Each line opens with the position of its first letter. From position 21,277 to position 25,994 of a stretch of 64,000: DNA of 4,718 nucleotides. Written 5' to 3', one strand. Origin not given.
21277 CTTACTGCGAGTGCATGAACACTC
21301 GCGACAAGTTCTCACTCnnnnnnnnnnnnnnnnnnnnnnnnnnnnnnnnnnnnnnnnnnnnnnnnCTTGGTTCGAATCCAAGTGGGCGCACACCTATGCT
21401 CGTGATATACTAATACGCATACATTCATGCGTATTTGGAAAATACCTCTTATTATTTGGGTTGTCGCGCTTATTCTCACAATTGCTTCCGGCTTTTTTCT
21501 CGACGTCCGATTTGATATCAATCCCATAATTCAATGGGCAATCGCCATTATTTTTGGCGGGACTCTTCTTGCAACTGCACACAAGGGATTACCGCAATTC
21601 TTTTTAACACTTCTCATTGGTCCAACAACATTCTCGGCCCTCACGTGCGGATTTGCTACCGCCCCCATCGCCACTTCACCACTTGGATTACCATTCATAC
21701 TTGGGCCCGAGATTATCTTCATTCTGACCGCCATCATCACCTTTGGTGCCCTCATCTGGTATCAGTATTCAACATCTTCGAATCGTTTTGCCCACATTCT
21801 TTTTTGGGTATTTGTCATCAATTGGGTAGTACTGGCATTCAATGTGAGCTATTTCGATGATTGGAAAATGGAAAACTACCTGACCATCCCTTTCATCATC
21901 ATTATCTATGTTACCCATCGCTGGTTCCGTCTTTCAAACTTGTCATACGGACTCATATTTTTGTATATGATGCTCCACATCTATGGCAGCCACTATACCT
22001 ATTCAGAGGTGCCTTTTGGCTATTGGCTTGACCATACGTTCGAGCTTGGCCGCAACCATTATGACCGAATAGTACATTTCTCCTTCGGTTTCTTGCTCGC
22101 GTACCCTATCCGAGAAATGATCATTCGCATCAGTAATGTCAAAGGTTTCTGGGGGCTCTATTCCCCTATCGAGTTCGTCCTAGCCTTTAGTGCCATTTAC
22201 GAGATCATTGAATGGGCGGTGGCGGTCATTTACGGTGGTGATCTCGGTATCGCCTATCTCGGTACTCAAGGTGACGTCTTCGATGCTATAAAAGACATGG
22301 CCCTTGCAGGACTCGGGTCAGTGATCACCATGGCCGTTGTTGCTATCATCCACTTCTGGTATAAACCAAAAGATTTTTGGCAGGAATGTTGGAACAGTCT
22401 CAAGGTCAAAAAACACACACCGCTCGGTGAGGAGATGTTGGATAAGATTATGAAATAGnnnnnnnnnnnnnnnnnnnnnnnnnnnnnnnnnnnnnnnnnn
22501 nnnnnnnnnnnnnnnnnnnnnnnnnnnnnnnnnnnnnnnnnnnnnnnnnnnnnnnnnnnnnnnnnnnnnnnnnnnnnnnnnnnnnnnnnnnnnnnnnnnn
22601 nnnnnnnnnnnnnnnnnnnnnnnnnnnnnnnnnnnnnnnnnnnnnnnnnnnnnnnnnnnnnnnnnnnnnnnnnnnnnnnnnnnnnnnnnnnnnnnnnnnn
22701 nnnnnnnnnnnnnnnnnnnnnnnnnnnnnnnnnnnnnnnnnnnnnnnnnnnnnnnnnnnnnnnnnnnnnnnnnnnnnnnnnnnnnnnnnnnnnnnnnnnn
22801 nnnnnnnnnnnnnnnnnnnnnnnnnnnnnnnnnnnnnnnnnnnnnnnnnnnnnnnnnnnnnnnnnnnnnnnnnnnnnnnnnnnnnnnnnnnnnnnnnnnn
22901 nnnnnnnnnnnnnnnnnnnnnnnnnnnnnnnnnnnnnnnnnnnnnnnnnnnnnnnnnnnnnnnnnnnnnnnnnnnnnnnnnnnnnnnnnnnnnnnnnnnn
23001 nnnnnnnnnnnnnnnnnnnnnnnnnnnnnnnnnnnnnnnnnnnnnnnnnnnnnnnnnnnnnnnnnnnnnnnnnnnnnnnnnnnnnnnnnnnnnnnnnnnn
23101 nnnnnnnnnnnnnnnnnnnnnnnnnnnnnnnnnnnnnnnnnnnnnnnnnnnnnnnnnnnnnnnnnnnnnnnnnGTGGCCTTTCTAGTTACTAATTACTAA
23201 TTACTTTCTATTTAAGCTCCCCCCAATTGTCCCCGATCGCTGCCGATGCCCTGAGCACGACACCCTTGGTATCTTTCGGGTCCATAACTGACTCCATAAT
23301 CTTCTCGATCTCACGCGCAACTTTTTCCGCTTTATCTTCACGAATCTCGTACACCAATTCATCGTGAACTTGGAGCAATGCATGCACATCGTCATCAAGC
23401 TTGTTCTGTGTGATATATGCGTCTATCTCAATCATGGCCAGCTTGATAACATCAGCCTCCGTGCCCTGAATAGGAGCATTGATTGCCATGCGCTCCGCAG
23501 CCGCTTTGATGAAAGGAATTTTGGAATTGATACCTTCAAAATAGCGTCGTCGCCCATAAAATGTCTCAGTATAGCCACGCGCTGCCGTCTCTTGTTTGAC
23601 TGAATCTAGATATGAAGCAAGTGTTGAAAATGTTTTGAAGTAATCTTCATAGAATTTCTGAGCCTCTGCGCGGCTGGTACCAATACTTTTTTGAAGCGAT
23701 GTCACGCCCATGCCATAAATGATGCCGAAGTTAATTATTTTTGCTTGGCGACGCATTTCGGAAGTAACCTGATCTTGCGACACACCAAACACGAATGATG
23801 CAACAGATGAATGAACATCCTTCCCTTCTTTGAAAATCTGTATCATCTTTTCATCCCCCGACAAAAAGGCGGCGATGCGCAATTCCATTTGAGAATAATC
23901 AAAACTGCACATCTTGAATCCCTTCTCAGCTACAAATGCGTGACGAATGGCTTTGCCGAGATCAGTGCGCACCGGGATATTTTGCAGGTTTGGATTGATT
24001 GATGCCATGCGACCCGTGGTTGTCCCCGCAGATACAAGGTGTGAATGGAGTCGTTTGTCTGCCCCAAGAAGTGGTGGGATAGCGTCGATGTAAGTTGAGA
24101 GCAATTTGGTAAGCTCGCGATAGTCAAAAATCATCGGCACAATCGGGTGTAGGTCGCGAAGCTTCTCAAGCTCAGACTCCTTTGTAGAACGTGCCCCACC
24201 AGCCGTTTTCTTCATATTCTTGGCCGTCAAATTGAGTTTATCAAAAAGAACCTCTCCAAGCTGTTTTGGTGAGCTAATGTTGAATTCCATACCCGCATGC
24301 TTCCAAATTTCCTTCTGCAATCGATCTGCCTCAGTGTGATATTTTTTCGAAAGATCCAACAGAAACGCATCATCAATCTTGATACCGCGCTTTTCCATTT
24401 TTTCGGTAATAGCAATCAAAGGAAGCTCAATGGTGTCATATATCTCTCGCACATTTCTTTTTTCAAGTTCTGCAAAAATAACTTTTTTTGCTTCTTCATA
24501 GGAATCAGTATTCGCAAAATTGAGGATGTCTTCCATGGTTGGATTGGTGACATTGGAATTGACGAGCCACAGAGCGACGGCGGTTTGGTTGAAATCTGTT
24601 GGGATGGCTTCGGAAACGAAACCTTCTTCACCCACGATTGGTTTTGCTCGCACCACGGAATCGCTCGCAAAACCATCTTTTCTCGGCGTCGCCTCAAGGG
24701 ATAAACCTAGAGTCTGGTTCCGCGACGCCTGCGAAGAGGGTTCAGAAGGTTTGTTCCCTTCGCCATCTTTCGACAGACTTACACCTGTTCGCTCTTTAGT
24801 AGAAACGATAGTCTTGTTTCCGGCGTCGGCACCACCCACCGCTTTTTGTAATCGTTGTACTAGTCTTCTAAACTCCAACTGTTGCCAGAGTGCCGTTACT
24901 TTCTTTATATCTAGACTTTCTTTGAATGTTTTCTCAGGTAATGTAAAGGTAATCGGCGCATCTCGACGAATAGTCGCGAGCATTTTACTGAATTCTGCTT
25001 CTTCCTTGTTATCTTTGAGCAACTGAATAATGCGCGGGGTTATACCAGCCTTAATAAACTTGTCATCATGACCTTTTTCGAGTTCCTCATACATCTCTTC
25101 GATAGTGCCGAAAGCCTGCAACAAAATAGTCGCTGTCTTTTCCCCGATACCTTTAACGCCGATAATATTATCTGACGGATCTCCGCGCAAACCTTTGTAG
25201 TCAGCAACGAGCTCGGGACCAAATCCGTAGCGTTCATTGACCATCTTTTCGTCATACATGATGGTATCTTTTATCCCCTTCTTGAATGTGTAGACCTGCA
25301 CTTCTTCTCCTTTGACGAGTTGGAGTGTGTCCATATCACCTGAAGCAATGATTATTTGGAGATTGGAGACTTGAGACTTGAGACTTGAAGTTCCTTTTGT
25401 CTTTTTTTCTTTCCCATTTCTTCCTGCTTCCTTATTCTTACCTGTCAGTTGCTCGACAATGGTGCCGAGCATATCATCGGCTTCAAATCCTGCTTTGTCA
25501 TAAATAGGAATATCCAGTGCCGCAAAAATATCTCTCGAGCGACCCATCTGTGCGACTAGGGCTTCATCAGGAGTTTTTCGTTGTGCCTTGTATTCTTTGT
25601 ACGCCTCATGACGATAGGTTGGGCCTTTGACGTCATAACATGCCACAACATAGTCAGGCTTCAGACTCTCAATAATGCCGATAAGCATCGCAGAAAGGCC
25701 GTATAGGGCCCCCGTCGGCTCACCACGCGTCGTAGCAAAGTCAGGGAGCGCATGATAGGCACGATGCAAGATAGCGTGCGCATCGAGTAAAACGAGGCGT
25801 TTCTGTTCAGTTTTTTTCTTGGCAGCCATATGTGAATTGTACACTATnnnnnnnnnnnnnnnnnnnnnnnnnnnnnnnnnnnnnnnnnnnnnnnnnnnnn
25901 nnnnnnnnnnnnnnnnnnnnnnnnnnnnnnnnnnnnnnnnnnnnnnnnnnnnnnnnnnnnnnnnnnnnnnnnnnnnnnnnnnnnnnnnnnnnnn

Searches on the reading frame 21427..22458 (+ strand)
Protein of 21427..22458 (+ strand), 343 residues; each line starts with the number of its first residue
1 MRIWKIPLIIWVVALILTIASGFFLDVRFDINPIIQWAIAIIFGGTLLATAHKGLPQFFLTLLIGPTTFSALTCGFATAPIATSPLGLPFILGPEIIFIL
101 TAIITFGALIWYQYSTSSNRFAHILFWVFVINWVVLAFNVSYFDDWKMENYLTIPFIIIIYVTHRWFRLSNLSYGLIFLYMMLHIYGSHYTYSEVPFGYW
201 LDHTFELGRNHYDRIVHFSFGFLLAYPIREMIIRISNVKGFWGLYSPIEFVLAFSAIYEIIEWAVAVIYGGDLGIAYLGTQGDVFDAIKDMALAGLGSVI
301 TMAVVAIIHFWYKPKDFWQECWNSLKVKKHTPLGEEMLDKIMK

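Call 9: search_protein_families(library=pfam, proteins=[window:21427-22458:+], max_evalue=0.001)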
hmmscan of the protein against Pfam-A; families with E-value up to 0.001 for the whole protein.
window:21427-22458:+ (343 aa): 1 family
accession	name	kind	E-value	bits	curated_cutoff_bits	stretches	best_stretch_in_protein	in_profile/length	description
PF09997.14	DUF2238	-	1.5e-51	174.4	26.4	1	156-294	3-140/140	Predicted membrane protein (DUF2238)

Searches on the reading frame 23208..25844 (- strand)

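Call 9: search_protein_families(library=pfam, proteins=[window:23208-25844:-], max_evalue=0.001)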
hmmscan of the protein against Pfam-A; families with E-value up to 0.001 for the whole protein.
window:23208-25844:- (878 aa): 3 families
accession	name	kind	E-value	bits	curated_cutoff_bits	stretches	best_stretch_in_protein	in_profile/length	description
PF00476.26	DNA_pol_A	-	1.9e-134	448.8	34.3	1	495-876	4-381/381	DNA polymerase family A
PF02739.22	5_3_exonuc_N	-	5e-42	143.8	34.3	2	16-136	1-121/164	5'-3' exonuclease, N-terminal resolvase-like domain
PF01367.25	5_3_exonuc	-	3.7e-25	88.7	40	1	210-308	3-92/97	5'-3' exonuclease, C-terminal SAM fold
